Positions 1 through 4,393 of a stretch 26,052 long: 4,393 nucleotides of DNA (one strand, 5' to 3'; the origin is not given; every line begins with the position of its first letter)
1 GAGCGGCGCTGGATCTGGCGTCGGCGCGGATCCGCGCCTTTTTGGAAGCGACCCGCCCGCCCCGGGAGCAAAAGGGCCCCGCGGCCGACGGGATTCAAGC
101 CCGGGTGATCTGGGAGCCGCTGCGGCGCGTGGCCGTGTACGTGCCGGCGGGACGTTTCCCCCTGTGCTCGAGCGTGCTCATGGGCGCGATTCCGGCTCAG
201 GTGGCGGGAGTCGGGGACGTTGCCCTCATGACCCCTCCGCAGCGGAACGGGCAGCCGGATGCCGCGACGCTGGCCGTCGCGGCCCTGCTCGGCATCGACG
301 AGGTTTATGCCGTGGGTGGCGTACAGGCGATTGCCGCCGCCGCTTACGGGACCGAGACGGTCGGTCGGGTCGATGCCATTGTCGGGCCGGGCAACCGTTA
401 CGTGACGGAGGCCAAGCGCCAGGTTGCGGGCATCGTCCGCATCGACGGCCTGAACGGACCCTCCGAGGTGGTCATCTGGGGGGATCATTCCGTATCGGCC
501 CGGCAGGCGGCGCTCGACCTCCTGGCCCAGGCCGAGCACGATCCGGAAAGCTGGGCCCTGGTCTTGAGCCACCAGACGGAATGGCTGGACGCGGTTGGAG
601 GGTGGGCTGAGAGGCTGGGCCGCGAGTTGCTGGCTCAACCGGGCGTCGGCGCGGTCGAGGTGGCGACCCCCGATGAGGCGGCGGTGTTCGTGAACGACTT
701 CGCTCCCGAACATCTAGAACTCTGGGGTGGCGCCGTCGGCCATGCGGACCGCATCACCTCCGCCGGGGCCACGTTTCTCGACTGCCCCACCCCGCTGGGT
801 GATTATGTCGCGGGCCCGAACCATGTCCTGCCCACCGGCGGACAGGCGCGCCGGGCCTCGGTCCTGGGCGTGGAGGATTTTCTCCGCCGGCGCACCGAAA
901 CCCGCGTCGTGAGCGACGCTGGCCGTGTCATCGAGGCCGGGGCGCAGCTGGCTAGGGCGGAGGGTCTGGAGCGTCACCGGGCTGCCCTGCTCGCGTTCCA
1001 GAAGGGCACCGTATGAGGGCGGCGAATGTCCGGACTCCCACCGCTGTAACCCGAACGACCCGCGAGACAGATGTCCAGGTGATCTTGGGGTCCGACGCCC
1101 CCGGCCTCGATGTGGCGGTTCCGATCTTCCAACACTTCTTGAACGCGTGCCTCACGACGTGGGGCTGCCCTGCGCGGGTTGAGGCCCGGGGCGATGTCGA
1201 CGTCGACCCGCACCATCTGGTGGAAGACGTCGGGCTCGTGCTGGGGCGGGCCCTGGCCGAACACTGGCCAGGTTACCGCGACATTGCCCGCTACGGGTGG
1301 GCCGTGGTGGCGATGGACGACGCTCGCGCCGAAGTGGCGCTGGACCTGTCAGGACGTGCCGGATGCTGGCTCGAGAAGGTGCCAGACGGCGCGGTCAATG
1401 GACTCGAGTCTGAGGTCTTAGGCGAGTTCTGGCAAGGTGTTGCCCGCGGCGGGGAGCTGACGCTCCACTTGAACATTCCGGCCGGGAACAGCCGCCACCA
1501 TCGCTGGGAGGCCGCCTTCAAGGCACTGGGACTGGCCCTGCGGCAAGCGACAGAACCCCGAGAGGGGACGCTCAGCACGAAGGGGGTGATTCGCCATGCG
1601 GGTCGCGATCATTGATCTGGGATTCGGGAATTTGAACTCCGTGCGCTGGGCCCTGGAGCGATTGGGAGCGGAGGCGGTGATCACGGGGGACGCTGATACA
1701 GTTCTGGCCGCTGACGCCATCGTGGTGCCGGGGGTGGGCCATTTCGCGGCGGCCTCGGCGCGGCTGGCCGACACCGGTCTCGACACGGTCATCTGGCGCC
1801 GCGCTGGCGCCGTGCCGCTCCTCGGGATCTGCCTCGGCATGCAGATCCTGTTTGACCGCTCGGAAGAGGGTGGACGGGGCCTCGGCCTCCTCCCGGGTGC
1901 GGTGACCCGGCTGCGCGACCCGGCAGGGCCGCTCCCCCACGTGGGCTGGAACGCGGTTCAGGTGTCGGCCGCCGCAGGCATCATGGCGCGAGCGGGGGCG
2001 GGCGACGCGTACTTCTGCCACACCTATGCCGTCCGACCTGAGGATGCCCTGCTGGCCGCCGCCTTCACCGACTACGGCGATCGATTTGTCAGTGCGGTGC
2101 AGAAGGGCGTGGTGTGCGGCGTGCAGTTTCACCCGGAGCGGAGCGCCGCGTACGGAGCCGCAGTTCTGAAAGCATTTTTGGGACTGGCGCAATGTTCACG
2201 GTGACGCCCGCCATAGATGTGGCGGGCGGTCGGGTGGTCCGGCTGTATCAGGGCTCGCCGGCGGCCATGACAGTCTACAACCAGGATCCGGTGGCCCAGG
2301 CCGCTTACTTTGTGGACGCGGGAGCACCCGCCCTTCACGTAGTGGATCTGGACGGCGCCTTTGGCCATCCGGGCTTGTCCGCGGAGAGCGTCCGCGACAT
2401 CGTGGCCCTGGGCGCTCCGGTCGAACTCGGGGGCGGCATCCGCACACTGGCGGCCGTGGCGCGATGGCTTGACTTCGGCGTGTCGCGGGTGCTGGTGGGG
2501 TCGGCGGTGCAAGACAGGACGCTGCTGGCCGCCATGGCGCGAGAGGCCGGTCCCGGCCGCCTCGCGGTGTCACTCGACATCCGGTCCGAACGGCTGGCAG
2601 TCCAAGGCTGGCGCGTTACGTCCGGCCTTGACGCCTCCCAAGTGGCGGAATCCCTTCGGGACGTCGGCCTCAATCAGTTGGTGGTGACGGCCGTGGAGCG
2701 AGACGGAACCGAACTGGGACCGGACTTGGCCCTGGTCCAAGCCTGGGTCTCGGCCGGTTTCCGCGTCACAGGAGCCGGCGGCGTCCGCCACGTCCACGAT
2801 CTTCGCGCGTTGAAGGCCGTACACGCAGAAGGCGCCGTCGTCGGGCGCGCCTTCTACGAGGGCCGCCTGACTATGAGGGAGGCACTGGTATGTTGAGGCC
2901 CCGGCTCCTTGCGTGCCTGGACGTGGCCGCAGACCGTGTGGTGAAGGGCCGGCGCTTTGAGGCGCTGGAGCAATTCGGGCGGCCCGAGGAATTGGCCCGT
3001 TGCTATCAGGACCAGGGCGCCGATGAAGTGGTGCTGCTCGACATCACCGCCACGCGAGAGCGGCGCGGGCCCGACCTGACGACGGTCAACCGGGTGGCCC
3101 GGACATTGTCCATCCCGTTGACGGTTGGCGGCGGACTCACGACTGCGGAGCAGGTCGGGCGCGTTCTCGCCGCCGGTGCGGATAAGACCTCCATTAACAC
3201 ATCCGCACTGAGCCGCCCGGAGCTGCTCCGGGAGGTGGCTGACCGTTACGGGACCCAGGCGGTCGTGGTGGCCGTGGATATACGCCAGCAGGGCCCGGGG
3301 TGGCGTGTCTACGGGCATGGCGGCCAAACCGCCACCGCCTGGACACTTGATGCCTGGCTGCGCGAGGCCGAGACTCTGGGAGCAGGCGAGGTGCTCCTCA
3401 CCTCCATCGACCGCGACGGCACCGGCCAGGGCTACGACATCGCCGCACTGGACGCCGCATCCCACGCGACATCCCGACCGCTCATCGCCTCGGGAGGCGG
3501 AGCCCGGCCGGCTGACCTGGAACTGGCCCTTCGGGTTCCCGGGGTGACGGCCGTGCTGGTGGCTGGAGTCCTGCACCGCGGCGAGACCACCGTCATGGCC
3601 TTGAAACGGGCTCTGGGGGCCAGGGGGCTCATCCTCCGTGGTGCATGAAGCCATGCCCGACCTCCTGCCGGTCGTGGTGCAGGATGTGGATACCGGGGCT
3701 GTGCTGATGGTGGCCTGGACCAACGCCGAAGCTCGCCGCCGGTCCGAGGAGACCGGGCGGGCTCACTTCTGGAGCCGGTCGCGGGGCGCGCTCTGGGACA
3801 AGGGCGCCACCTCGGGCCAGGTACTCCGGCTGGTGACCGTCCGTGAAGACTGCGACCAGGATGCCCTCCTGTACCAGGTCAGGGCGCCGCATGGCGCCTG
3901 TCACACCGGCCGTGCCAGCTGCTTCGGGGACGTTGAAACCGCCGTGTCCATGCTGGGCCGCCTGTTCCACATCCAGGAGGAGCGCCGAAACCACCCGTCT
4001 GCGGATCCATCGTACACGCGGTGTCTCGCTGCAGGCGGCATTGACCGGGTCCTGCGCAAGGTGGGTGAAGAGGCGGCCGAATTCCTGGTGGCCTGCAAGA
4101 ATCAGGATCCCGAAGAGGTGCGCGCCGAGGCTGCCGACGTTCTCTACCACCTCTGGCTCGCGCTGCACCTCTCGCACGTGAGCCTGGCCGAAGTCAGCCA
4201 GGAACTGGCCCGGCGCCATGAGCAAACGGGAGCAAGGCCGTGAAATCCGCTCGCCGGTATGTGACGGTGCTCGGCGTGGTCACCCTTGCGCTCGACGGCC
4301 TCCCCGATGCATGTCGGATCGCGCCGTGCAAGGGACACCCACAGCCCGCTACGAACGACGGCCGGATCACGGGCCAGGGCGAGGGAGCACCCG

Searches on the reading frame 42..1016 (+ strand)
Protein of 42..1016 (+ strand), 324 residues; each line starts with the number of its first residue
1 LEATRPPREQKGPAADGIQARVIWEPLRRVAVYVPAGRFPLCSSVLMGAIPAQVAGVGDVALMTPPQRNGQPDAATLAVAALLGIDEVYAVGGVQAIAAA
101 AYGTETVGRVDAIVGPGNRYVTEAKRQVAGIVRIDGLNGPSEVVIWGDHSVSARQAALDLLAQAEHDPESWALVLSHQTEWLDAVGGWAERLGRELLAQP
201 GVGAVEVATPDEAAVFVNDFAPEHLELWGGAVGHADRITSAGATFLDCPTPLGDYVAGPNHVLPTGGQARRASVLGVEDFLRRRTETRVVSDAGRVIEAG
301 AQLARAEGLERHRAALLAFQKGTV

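Call 7: search_protein_families(library=pfam, proteins=[window:42-1016:+], max_evalue=0.01)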
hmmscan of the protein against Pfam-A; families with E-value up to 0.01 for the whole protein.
window:42-1016:+ (324 aa): 1 family
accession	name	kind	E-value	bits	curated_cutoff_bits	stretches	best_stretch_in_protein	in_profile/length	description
PF00815.25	Histidinol_dh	-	8.6e-98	328.5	27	1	13-316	93-407/411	Histidinol dehydrogenase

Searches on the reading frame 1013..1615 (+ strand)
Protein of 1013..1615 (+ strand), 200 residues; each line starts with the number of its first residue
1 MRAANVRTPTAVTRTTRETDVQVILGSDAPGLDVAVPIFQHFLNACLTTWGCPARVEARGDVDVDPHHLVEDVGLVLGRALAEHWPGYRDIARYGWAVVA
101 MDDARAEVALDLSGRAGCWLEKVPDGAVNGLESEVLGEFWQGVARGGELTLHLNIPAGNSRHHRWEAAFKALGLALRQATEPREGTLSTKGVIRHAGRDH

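Call 7: search_protein_families(library=pfam, proteins=[window:1013-1615:+], max_evalue=0.01)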
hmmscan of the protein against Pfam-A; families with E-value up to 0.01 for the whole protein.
window:1013-1615:+ (200 aa): 1 family
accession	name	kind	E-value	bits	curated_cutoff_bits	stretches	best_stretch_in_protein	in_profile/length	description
PF00475.24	IGPD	-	2.3e-40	138.4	27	1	36-176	3-144/144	Imidazoleglycerol-phosphate dehydratase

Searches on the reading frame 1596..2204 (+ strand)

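Call 7: search_protein_families(library=pfam, proteins=[window:1596-2204:+], max_evalue=0.01)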
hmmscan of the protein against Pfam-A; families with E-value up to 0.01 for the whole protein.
window:1596-2204:+ (202 aa): 3 families
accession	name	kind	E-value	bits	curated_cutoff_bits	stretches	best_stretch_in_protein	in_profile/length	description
PF00117.34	GATase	-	3.3e-15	56.7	22.8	1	5-192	2-184/190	Glutamine amidotransferase class-I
PF07685.20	GATase_3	-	0.0003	20.9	27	1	19-100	18-112/196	CobB/CobQ-like glutamine amidotransferase domain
PF07722.19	Peptidase_C26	-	0.00052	20.3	20.5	0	72-85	105-118/219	Peptidase C26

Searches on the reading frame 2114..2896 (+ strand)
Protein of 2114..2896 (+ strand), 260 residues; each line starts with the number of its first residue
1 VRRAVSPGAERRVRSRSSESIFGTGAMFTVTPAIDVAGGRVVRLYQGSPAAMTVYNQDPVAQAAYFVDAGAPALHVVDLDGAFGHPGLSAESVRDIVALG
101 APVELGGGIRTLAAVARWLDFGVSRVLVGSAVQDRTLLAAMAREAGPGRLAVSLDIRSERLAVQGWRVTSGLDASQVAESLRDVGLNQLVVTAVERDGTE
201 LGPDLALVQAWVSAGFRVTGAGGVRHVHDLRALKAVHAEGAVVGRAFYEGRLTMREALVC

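Call 7: search_protein_families(library=pfam, proteins=[window:2114-2896:+], max_evalue=0.01)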
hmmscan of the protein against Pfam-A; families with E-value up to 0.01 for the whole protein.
window:2114-2896:+ (260 aa): 1 family
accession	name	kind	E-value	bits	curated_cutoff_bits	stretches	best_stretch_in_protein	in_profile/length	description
PF00977.27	His_biosynth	-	8e-60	202.6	23.6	1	30-252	2-227/228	Histidine biosynthesis protein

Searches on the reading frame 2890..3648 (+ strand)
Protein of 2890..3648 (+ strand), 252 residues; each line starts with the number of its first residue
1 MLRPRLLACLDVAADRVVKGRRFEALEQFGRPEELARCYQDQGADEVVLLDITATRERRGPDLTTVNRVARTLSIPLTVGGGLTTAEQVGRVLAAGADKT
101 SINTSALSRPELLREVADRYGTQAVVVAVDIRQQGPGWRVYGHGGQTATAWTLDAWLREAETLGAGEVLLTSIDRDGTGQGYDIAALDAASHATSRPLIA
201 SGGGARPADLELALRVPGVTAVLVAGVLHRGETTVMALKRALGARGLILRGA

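Call 7: search_protein_families(library=pfam, proteins=[window:2890-3648:+], max_evalue=0.01)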
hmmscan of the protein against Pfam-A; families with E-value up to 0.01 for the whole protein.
window:2890-3648:+ (252 aa): 4 families
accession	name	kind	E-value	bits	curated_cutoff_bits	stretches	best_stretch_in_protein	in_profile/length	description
PF00977.27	His_biosynth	-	9.8e-65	218.6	23.6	1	5-233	1-227/228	Histidine biosynthesis protein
PF01207.24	Dus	-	4.8e-05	23.1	20.4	1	34-115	142-226/311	Dihydrouridine synthase (Dus)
PF02581.23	TMP-TENI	-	0.001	18.9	27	0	36-101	108-175/180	Thiamine monophosphate synthase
PF03060.21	NMO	-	0.0013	18.6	28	1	63-107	182-226/331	Nitronate monooxygenase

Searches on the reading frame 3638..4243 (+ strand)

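Call 7: search_protein_families(library=pfam, proteins=[window:3638-4243:+], max_evalue=0.01)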
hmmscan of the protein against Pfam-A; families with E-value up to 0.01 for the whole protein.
window:3638-4243:+ (201 aa): 3 families
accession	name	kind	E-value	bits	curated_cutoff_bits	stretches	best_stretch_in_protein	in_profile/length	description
PF01502.23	PRA-CH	-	2.4e-29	101.4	27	1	24-96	1-73/74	Phosphoribosyl-AMP cyclohydrolase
PF01503.22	PRA-PH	-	5.9e-17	62.3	21.3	1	121-194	15-86/86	Phosphoribosyl-ATP pyrophosphohydrolase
PF03819.22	MazG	-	7.5e-05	23.4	22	1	138-191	6-63/74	MazG nucleotide pyrophosphohydrolase domain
